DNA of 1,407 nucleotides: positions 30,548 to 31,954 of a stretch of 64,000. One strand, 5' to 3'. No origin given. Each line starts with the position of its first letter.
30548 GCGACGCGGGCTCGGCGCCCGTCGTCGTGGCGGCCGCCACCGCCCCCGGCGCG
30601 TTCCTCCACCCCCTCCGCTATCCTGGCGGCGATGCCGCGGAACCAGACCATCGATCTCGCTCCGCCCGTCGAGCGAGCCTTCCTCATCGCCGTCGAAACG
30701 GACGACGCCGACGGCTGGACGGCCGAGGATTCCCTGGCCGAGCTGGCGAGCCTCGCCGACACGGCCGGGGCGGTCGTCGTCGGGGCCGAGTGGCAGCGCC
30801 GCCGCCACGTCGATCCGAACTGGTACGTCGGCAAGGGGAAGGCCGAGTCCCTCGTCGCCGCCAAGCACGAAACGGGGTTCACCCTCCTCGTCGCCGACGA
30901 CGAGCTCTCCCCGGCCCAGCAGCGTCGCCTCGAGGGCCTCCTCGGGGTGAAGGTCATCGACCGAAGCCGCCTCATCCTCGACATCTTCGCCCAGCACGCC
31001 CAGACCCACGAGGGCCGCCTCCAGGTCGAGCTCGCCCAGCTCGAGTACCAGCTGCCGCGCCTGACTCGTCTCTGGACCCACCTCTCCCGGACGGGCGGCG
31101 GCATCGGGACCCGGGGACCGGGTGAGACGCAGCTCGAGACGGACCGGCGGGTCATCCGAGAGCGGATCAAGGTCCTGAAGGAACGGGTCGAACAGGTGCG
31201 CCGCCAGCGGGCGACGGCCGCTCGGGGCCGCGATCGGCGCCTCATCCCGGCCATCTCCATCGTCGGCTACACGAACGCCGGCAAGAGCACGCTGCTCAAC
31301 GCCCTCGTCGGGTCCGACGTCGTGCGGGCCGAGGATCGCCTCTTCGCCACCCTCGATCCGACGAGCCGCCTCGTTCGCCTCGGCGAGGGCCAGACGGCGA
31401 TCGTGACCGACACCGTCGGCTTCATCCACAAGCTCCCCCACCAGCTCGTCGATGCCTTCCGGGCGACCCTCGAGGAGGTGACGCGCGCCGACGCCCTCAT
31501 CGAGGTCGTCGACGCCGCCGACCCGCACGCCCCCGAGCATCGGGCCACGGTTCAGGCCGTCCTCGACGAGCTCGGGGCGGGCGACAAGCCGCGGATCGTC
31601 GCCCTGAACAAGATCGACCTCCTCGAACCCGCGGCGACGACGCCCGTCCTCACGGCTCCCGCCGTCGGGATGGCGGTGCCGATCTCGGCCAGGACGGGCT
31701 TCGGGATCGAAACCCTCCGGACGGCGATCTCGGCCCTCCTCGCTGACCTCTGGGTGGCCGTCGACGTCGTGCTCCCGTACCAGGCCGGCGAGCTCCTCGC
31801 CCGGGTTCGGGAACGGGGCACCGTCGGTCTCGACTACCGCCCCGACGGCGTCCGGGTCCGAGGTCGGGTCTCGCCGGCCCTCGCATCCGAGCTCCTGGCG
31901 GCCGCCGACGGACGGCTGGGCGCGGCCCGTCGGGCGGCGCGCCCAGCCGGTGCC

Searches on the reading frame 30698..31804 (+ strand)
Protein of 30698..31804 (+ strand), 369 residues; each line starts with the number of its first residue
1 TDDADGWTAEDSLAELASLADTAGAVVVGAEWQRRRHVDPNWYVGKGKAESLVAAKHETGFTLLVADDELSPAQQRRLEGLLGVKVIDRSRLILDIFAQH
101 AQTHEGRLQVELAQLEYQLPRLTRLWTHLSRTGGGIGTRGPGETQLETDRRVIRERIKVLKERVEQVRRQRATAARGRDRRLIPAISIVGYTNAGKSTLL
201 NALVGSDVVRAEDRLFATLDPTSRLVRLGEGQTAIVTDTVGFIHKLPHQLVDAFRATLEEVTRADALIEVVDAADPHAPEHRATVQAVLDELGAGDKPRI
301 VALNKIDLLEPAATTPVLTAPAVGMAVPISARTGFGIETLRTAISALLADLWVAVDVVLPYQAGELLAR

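Call 41: find_related_loci(query=window:30698-31804:+, collection=genome_contigs, flank=10000)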
Query window:30698-31804:+ (369 aa) in genome_contigs; peptide patterns used: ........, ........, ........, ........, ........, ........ (x = any residue, [..] = any of these).
599 stretches matched a pattern (row limit reached: there are more); 593 encode a relative of the query (tblastn E <= 1e-3); the best 80 are kept; 80 distinct loci.
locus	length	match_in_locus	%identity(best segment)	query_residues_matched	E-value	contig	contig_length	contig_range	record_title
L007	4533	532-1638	79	1-369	0e+0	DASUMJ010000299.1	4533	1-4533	MAG TPA_asm: Candidatus Limnocylindrales bacterium isolate SMAG_U1568 k141_1351816, whole genome shotgun sequence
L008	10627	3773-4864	76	6-369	0e+0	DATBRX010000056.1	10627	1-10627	MAG TPA_asm: Candidatus Limnocylindrales bacterium isolate SMAG_U4140 k141_1469513, whole genome shotgun sequence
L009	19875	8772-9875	81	1-369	0e+0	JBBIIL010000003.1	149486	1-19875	MAG: Chloroflexota bacterium isolate EPS170215_bin_138 NODE_45_length_149486_cov_9.886422, whole genome shotgun sequence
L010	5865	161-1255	82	5-369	0e+0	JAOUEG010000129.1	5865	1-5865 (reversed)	MAG: Chloroflexota bacterium isolate 4_1_Jan_SF_Bin57 4_1_Jan_SF_Bin57_scaffold_6798_c1, whole genome shotgun sequence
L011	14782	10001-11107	81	1-369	0e+0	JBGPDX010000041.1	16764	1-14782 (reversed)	MAG: Candidatus Limnocylindria bacterium isolate OBJ_0618_050_14 k141_174989_length_16764_cov_72.2793, whole genome shot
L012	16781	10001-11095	78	5-369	3e-179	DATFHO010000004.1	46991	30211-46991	MAG TPA_asm: Candidatus Limnocylindrales bacterium isolate SMAG_U8691 k141_1060142, whole genome shotgun sequence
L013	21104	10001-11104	80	1-369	9e-179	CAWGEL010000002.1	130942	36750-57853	MAG: uncultured Chloroflexia bacterium isolate MFD01872.bin.3.367 genome assembly, contig: contig_116105, whole genome s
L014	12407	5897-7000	79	1-369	9e-177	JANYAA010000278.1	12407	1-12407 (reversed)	MAG: Chloroflexi bacterium isolate GL140_5_metabat_147_sub GL140_5_k141_631441, whole genome shotgun sequence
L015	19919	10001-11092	76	6-369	1e-170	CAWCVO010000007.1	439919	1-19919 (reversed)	MAG: uncultured Chloroflexia bacterium isolate MFD05442.bin.1.98 genome assembly, contig: contig_4588, whole genome shot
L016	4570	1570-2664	77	5-369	2e-166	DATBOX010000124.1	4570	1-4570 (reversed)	MAG TPA_asm: Candidatus Limnocylindrales bacterium isolate SMAG_U4062 k141_2170800, whole genome shotgun sequence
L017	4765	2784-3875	77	6-369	6e-165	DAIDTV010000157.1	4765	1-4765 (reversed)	MAG TPA_asm: Chloroflexi bacterium isolate clean4623 NODE_157_length_4765_cov_3.066980, whole genome shotgun sequence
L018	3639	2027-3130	72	1-369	1e-154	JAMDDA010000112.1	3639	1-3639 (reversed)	MAG: Actinomycetota bacterium isolate FK_Sedi_B_Bin.154 NODE_111418_length_3639_cov_1.05097, whole genome shotgun sequen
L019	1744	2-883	79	76-369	6e-160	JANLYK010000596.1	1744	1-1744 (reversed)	MAG: Chloroflexota bacterium isolate OTE_14_metabat.326 OTE_14_k141_4922287, whole genome shotgun sequence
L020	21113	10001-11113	69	2-369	1e-145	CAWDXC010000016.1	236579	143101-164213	MAG: uncultured Actinomycetes bacterium isolate MFD05942.bin.1.358 genome assembly, contig: contig_42968, whole genome s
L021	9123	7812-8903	77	6-369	2e-178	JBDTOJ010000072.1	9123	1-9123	MAG: Chloroflexota bacterium isolate cluster3_bin.171 NODE_35981_length_9123_cov_10.584032, whole genome shotgun sequenc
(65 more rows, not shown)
